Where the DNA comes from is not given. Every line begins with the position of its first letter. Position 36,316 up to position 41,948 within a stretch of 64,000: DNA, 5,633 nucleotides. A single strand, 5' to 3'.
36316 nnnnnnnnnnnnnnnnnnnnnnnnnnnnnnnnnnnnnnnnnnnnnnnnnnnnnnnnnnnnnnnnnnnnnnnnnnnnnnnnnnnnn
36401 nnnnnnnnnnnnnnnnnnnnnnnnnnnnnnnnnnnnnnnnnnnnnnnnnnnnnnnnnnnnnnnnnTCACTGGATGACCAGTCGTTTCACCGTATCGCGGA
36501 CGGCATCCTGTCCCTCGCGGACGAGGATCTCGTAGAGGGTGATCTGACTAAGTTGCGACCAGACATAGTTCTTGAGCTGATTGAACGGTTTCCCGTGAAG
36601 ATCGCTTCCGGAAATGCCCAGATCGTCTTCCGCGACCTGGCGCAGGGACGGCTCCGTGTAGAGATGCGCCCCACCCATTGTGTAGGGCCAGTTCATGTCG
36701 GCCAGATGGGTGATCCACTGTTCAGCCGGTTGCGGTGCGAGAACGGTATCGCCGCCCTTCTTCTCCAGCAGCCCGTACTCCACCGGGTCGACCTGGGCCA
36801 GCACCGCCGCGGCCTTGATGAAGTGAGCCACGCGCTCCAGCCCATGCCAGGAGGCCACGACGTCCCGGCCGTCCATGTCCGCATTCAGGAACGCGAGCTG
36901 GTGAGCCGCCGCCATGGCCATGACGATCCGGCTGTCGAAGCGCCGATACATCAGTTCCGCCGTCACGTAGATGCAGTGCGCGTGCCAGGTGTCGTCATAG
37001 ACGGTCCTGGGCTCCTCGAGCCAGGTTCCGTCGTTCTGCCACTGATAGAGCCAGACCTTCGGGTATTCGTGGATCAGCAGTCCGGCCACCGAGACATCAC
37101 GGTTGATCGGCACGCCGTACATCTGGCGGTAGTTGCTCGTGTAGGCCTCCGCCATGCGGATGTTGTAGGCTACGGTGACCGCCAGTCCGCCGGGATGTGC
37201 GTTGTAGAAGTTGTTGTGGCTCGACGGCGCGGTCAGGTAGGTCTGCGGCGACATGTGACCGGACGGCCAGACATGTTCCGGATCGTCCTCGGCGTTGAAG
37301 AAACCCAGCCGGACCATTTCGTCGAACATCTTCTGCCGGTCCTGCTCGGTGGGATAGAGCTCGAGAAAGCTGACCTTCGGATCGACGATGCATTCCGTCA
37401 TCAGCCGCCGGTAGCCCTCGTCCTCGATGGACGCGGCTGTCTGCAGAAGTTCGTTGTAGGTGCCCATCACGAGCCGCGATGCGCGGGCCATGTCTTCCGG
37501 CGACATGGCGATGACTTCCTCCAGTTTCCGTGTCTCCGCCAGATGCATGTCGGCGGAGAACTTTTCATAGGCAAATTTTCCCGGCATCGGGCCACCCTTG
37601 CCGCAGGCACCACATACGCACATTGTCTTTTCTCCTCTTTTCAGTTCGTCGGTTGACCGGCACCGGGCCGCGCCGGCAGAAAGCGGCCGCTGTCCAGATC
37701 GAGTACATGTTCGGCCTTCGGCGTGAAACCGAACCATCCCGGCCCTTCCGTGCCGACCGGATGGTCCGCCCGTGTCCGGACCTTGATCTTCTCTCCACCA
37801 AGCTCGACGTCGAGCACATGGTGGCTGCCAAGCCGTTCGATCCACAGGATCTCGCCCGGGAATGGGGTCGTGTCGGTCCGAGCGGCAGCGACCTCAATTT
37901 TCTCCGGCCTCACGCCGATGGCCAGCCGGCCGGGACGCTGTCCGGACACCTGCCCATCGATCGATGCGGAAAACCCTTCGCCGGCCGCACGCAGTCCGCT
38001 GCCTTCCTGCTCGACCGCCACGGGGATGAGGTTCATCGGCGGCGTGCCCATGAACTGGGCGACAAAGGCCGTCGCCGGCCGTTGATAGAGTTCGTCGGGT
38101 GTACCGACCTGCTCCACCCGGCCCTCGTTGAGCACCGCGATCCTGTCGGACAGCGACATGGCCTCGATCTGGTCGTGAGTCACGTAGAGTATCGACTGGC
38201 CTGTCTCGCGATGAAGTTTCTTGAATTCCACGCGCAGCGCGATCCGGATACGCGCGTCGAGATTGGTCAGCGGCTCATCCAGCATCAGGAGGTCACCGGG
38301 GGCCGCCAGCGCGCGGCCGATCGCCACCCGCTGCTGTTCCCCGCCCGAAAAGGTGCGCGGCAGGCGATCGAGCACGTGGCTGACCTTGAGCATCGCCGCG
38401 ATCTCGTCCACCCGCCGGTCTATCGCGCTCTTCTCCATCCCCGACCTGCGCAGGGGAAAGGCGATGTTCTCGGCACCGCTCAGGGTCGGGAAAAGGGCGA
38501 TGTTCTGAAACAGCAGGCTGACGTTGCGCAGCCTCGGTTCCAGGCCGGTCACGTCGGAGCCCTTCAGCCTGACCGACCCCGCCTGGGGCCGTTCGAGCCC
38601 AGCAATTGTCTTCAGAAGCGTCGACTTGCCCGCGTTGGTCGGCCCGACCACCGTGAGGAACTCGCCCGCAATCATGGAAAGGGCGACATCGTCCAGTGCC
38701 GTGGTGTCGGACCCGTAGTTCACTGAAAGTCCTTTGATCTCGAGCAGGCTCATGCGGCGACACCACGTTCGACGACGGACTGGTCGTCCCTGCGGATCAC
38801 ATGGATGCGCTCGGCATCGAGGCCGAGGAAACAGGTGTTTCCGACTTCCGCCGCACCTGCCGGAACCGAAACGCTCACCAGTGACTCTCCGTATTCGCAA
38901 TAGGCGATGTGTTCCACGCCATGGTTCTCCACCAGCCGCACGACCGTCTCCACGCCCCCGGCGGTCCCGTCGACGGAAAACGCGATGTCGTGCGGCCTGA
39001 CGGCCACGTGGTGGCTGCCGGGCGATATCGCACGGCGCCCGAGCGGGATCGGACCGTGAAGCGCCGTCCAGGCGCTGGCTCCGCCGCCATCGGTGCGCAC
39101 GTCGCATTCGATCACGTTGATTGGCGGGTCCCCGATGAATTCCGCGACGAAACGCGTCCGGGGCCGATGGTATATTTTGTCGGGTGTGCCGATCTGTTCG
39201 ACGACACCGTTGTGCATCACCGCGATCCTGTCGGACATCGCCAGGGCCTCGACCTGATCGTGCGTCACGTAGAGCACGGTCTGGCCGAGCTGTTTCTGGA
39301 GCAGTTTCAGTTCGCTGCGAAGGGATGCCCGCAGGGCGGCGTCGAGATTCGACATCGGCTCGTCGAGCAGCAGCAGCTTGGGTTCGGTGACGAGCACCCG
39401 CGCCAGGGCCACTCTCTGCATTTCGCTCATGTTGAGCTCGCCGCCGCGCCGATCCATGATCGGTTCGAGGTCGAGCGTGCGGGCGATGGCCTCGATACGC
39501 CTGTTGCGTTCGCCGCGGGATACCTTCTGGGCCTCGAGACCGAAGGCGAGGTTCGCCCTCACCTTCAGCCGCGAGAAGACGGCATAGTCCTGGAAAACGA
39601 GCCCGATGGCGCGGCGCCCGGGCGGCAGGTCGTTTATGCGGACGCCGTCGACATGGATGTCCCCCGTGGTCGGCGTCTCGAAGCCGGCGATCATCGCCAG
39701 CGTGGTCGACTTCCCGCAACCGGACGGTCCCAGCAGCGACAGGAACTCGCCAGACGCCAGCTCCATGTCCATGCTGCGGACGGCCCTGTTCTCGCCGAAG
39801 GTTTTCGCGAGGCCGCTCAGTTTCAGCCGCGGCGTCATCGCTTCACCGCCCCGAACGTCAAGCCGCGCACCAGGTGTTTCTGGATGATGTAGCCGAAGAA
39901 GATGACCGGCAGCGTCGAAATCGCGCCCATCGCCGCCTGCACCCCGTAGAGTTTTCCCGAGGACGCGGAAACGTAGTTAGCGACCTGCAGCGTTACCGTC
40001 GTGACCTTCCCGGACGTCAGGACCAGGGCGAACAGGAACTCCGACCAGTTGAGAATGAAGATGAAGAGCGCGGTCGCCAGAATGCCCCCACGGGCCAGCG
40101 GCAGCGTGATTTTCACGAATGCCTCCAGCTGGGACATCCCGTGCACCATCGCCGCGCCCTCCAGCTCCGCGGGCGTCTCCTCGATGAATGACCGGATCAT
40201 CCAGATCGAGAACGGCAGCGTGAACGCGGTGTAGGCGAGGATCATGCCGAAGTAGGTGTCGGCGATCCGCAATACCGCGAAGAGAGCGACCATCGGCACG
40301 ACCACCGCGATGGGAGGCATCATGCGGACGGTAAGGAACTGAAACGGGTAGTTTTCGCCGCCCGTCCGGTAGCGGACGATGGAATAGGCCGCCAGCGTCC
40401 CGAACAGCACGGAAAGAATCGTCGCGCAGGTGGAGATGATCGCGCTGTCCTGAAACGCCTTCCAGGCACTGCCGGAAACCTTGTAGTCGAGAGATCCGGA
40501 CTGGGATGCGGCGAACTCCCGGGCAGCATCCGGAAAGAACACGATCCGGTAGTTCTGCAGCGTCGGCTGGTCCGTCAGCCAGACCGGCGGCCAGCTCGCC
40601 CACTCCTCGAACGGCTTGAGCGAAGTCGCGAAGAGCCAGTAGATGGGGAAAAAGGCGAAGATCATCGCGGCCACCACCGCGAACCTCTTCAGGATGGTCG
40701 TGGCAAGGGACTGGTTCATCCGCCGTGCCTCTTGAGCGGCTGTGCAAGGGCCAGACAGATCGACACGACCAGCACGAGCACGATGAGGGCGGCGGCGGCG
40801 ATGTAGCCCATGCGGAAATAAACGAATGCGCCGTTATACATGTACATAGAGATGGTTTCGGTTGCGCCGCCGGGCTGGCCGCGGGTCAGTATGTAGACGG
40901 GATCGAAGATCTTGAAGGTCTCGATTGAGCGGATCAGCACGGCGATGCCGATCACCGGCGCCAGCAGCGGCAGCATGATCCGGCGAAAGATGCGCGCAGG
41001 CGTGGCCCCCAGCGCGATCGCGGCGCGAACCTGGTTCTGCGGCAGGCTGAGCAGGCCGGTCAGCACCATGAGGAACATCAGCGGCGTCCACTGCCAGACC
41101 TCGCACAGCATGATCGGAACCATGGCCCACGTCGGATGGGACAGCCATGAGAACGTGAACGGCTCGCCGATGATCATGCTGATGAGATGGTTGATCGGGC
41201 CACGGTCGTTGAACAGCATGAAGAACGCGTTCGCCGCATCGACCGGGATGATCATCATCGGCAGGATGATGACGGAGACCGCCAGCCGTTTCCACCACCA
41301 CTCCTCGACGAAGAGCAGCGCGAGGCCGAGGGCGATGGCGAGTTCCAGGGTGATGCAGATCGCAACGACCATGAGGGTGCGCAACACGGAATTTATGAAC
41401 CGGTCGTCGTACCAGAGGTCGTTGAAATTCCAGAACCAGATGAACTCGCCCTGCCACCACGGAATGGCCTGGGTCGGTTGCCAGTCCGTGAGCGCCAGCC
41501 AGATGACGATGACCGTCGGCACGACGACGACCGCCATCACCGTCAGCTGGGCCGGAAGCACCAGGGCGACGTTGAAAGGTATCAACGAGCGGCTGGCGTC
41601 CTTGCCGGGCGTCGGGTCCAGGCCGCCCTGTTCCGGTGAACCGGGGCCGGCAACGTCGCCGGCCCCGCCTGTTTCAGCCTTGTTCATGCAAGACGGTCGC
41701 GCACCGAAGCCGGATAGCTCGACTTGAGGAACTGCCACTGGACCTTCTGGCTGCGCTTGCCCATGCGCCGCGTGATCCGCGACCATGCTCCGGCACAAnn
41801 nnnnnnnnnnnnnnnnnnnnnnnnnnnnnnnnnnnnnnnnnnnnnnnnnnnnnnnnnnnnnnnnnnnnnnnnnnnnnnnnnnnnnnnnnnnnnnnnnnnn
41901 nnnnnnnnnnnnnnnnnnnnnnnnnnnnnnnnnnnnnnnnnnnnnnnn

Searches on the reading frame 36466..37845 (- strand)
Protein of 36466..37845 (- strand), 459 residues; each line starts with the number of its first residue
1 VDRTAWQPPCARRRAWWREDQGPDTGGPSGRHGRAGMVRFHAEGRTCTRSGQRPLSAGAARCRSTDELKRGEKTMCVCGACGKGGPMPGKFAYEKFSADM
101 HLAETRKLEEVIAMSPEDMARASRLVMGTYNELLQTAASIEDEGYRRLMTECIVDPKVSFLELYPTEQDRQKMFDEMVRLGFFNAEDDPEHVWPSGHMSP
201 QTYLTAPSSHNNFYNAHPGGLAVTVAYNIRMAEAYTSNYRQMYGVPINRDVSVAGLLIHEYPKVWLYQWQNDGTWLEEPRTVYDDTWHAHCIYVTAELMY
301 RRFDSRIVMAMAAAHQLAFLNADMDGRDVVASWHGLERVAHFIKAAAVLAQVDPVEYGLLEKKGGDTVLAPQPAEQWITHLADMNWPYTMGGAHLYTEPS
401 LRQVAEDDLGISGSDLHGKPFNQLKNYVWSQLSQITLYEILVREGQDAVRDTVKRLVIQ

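Call 9: search_protein_families(library=pfam, proteins=[window:36466-37845:-], max_evalue=0.001)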
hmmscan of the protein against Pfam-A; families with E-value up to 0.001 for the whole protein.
window:36466-37845:- (459 aa): 0 families

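Call 44: search_protein_families(library=pfam, proteins=[window:36466-37845:-], max_evalue=1)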
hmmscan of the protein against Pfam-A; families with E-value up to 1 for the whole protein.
window:36466-37845:- (459 aa): 1 family
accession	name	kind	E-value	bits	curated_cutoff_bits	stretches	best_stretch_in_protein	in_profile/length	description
PF14353.12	CpXC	-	0.25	11.8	25.4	1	66-114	28-76/121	CpXC protein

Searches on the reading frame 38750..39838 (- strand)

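Call 9: search_protein_families(library=pfam, proteins=[window:38750-39838:-], max_evalue=0.001)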
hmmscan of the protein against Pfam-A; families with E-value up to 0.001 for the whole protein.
window:38750-39838:- (362 aa): 3 families
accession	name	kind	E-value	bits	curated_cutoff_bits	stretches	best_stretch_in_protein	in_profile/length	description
PF00005.33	ABC_tran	-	5.8e-31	108.4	25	1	21-162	2-136/137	ABC transporter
PF13304.12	AAA_21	-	8.3e-06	26.5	27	0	141-196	243-301/304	AAA domain, putative AbiEii toxin, Type IV TA system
PF08402.16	TOBE_2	-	1.8e-05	25.2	21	1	278-348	1-76/76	TOBE domain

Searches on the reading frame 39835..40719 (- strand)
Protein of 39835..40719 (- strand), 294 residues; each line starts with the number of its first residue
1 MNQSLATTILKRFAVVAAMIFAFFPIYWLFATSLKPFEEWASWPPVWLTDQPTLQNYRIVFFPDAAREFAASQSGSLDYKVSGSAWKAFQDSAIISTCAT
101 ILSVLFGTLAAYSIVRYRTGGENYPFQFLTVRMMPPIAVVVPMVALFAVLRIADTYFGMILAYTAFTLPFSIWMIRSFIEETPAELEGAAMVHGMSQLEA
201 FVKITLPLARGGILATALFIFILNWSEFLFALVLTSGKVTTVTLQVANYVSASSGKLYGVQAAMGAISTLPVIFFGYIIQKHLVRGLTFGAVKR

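Call 9: search_protein_families(library=pfam, proteins=[window:39835-40719:-], max_evalue=0.001)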
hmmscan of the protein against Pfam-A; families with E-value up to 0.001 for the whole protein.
window:39835-40719:- (294 aa): 1 family
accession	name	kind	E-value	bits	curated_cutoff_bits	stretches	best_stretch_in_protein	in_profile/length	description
PF00528.27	BPD_transp_1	-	1.1e-15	58.2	26.4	1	104-287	2-182/184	Binding-protein-dependent transport system inner membrane component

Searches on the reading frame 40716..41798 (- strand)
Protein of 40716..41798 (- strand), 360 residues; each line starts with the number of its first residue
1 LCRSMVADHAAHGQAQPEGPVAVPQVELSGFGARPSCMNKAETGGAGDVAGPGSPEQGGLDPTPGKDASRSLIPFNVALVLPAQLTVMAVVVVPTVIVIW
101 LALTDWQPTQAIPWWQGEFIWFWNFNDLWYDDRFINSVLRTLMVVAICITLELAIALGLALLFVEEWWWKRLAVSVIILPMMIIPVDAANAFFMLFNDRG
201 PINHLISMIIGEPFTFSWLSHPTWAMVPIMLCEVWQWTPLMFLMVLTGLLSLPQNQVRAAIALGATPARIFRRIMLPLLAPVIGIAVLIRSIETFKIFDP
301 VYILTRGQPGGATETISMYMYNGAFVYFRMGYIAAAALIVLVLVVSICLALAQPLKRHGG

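Call 9: search_protein_families(library=pfam, proteins=[window:40716-41798:-], max_evalue=0.001)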
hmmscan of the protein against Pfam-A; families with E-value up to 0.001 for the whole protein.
window:40716-41798:- (360 aa): 1 family
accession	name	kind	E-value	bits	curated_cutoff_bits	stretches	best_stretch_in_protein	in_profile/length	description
PF00528.27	BPD_transp_1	-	1.5e-16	61.1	26.4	1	155-347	2-171/184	Binding-protein-dependent transport system inner membrane component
